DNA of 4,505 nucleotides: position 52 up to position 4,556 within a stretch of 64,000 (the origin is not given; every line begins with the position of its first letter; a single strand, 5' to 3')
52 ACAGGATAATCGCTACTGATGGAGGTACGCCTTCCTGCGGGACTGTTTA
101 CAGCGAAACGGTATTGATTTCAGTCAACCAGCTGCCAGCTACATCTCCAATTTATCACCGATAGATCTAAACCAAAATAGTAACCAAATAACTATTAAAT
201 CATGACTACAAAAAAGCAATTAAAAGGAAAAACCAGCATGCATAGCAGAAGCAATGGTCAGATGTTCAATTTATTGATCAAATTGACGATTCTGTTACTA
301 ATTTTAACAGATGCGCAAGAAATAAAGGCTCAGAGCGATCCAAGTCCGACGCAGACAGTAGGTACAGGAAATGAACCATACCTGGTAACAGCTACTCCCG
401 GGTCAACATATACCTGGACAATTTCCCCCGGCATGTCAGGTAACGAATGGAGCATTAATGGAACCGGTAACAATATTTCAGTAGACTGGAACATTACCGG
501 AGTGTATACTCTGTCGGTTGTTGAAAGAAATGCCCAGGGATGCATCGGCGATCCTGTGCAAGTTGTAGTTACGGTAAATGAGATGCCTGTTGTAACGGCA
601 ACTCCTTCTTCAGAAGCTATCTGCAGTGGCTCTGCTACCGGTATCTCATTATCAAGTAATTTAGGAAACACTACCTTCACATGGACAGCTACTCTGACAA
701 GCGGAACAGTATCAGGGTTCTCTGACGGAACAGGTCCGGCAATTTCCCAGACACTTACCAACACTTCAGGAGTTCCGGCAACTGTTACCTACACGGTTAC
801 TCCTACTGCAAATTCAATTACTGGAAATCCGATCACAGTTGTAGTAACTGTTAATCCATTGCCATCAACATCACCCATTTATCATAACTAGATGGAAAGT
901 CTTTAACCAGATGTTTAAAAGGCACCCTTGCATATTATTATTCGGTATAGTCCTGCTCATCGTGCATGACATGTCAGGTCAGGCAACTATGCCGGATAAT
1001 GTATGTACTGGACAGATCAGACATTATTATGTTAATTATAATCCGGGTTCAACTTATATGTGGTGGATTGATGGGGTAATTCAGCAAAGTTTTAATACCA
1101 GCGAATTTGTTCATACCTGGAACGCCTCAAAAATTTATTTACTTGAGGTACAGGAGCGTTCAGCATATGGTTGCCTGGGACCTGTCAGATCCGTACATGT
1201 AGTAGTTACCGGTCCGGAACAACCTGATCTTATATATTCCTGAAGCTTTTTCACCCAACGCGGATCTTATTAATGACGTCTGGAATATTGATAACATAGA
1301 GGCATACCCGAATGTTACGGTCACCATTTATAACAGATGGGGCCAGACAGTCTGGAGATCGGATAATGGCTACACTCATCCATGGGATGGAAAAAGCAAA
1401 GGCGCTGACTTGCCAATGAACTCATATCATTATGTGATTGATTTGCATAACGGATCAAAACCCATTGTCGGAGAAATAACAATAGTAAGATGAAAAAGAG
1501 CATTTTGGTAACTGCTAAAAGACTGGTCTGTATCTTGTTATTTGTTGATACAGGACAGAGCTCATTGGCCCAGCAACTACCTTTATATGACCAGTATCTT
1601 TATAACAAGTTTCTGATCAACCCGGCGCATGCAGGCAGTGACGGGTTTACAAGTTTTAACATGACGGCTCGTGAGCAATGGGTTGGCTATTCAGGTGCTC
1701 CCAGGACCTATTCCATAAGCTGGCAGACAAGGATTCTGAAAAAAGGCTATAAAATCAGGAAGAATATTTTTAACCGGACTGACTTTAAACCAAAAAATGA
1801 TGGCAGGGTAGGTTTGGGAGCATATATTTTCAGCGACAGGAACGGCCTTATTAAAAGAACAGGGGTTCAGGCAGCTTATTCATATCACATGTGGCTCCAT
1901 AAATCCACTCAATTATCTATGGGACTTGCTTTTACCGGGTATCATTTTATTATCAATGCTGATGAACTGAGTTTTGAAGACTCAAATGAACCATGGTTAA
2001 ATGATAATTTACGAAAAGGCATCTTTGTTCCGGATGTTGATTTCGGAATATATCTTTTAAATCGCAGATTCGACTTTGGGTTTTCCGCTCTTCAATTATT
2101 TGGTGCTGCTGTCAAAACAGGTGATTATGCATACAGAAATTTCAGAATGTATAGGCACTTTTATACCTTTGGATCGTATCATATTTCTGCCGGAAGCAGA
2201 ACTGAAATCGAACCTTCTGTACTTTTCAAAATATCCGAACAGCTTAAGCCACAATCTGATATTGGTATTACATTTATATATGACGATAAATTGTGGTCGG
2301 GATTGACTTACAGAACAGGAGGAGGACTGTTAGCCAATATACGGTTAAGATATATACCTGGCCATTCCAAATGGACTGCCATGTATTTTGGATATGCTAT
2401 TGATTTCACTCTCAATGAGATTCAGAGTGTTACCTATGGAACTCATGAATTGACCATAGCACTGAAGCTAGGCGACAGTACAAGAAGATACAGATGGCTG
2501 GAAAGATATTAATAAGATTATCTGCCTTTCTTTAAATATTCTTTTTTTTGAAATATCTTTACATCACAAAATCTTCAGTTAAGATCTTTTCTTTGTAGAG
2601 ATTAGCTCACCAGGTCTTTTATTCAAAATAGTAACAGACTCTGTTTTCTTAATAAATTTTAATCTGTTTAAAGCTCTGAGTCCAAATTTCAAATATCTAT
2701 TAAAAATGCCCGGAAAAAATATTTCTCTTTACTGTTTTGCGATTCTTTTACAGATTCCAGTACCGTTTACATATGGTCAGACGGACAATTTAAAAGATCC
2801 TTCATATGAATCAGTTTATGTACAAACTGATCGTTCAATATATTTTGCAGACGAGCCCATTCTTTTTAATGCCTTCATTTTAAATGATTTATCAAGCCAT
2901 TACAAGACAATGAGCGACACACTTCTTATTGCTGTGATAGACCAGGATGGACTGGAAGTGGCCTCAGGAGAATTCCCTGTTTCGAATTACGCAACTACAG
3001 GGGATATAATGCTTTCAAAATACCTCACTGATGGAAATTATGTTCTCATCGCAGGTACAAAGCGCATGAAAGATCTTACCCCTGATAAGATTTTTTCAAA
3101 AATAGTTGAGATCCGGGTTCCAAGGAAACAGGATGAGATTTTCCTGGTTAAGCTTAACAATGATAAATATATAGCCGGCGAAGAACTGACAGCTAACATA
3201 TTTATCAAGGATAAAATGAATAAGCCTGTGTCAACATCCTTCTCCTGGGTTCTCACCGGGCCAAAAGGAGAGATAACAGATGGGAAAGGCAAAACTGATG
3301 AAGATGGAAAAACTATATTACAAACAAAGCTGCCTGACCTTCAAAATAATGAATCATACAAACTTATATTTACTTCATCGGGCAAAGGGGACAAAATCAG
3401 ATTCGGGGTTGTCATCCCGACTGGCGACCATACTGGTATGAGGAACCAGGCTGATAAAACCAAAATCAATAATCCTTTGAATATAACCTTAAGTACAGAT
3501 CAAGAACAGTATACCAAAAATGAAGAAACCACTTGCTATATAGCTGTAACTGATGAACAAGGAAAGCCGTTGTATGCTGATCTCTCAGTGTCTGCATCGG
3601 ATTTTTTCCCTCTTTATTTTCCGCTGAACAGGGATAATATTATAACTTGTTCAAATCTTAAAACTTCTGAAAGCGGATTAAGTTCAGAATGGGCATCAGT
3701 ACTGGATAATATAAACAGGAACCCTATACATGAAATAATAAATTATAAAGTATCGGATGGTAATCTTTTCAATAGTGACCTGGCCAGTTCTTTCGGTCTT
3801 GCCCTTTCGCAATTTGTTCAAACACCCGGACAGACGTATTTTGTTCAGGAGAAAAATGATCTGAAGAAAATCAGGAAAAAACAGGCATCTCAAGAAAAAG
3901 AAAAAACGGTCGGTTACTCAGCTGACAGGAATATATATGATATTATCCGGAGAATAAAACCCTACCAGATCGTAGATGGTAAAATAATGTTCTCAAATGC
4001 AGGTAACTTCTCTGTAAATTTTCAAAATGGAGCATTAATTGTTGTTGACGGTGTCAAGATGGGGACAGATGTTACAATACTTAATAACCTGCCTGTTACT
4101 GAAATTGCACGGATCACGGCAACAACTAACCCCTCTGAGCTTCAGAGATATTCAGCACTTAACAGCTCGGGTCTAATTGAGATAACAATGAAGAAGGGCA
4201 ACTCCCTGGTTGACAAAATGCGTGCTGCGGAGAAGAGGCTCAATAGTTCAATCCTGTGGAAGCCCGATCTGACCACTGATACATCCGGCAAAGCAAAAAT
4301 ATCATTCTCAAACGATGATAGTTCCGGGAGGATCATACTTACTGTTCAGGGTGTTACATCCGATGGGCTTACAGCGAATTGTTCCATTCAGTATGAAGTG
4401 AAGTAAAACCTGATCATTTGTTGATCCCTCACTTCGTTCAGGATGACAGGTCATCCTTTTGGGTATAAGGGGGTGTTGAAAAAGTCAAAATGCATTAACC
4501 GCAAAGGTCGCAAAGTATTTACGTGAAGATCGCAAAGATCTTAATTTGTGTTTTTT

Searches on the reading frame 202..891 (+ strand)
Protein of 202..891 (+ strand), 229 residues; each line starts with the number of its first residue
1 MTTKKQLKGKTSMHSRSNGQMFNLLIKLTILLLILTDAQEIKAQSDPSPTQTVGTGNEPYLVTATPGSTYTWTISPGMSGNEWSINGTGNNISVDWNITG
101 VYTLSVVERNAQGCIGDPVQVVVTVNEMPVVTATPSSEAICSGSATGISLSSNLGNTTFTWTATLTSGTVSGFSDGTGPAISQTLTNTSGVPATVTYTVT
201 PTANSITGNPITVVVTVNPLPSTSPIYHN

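Call 67: search_protein_families(library=pfam, proteins=[window:202-891:+], max_evalue=0.001)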
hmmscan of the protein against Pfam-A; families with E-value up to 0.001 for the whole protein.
window:202-891:+ (229 aa): 1 family
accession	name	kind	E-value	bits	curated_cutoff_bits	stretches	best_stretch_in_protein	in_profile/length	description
PF19406.5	PKD_5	-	2.7e-17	62.9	25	1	138-221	1-88/88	PKD-like domain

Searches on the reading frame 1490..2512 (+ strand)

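Call 67: search_protein_families(library=pfam, proteins=[window:1490-2512:+], max_evalue=0.001)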
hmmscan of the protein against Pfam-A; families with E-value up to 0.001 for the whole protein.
window:1490-2512:+ (340 aa): 1 family
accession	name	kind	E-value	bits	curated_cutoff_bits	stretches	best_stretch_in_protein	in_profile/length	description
PF11751.14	PorP_SprF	-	6.4e-61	206.7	22.3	1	26-324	2-272/273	Type IX secretion system membrane protein PorP/SprF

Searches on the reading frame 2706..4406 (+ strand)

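Call 67: search_protein_families(library=pfam, proteins=[window:2706-4406:+], max_evalue=0.001)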
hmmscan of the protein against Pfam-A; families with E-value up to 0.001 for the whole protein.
window:2706-4406:+ (566 aa): 1 family
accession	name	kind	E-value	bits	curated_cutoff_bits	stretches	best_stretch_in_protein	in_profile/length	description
PF01835.25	MG2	-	2.4e-06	28.3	32.8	0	37-116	2-80/96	MG2 domain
